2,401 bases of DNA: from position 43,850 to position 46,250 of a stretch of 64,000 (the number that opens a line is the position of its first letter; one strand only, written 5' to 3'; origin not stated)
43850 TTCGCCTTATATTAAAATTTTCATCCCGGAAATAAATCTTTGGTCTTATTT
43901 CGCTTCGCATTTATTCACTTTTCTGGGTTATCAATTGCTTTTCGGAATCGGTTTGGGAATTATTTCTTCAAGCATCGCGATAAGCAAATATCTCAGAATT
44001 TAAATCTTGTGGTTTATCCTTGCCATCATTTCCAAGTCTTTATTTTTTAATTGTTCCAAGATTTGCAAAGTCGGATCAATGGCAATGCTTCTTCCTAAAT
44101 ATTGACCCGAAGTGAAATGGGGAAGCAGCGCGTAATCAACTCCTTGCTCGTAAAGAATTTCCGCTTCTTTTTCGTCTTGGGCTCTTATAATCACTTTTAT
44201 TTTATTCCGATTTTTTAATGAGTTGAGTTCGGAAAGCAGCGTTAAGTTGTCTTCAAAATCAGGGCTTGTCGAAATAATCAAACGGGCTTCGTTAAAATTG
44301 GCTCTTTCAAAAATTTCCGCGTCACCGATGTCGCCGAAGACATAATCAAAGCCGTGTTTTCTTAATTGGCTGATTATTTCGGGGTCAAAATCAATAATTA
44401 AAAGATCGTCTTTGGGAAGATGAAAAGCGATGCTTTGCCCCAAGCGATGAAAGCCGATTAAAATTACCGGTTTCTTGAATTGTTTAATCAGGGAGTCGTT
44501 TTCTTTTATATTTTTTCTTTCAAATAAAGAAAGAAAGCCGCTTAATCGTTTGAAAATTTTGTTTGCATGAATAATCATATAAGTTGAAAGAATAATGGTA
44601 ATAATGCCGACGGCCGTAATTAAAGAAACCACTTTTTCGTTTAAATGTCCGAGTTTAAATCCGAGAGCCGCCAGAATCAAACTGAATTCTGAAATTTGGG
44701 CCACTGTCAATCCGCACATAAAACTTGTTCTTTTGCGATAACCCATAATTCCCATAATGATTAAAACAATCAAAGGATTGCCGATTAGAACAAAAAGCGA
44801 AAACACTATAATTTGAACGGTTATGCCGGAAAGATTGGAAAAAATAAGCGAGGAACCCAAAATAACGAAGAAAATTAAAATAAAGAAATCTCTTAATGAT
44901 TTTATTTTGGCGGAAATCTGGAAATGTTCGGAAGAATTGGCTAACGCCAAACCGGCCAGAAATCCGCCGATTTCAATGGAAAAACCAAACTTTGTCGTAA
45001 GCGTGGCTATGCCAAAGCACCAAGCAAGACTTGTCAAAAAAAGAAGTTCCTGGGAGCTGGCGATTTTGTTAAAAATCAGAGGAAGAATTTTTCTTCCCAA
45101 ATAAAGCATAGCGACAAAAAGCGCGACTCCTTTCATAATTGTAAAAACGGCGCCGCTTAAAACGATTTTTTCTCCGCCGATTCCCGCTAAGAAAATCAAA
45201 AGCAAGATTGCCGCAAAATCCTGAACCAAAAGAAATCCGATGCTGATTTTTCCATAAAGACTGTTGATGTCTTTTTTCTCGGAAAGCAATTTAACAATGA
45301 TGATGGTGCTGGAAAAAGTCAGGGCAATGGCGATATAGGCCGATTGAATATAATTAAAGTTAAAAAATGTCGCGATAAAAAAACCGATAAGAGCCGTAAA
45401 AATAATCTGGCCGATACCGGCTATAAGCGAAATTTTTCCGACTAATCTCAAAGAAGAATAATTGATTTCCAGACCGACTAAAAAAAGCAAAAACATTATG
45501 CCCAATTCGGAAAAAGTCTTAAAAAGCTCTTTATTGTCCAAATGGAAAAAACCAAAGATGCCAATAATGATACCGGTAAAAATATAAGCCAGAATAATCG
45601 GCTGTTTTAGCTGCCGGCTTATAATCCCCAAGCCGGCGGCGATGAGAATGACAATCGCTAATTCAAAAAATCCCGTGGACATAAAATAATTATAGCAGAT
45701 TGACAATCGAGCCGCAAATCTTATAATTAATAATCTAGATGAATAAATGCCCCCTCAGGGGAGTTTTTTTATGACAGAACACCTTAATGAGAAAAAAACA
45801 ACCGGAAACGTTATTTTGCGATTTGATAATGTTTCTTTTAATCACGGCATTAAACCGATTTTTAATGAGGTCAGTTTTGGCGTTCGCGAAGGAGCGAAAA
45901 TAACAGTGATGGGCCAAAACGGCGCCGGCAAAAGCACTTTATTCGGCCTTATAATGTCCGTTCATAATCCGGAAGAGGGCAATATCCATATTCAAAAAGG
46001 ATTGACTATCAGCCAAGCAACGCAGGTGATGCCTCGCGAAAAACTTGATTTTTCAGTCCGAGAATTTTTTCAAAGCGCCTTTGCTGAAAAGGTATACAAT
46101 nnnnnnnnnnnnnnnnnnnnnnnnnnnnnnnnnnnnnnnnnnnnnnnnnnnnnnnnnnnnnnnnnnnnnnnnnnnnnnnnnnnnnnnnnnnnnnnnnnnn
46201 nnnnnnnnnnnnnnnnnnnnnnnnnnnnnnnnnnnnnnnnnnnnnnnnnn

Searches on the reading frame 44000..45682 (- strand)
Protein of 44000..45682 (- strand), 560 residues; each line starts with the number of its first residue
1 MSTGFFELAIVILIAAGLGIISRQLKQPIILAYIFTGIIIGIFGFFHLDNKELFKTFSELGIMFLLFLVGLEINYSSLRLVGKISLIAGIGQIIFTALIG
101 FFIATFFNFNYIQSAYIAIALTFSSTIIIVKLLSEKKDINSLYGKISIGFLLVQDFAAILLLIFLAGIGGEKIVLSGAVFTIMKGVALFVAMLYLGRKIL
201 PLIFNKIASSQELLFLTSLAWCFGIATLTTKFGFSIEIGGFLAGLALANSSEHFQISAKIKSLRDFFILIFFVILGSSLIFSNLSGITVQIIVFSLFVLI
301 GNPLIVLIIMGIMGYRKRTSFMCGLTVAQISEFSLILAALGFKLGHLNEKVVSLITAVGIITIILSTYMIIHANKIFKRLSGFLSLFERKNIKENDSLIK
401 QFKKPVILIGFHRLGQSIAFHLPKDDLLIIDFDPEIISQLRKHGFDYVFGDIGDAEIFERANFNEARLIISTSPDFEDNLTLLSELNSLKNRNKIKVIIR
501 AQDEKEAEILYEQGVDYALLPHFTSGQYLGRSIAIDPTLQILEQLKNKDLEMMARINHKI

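Call 8: search_protein_families(library=pfam, proteins=[window:44000-45682:-])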
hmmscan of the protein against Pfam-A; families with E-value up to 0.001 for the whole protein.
window:44000-45682:- (560 aa): 2 families
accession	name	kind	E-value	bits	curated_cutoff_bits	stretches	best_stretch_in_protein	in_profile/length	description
PF00999.27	Na_H_Exchanger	-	4.2e-56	190.8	26.2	1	13-368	2-367/375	Sodium/hydrogen exchanger, transmembrane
PF02254.24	TrkA_N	-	2e-21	76.9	23.8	1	406-521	1-116/116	TrkA-N domain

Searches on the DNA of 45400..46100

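Call 5: search_rna_families(source=window, start=45400, end=46100, threshold=evalue, max_evalue=10)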
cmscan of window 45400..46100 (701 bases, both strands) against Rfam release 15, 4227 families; matches with E-value up to 10: 5.
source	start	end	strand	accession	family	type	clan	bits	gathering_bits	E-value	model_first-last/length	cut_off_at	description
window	45733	45779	+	RF02362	Yfr10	Gene; sRNA;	-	19.6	43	3.2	1-78/78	no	Cyanobacterial functional RNA 10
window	45722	45772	+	RF01859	Phe_leader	Cis-reg; leader;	-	17.3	55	4.2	1-125/125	no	Phenylalanine leader peptide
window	45492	45615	+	RF02053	STnc430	Gene; sRNA;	-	17.1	47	5.8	1-162/162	no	Enterobacterial sRNA STnc430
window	45615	45640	-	RF01107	SBRMV1_UPD-PKf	Cis-reg;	-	15.9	39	4.8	1-27/27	no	Pseudoknot of upstream pseudoknot domain (UPD) of the 3'UTR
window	45732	45808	+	RF01177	snR67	Gene; snRNA; snoRNA; CD-box;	CL00053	13.3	55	5.1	1-83/83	no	Small nucleolar RNA snR67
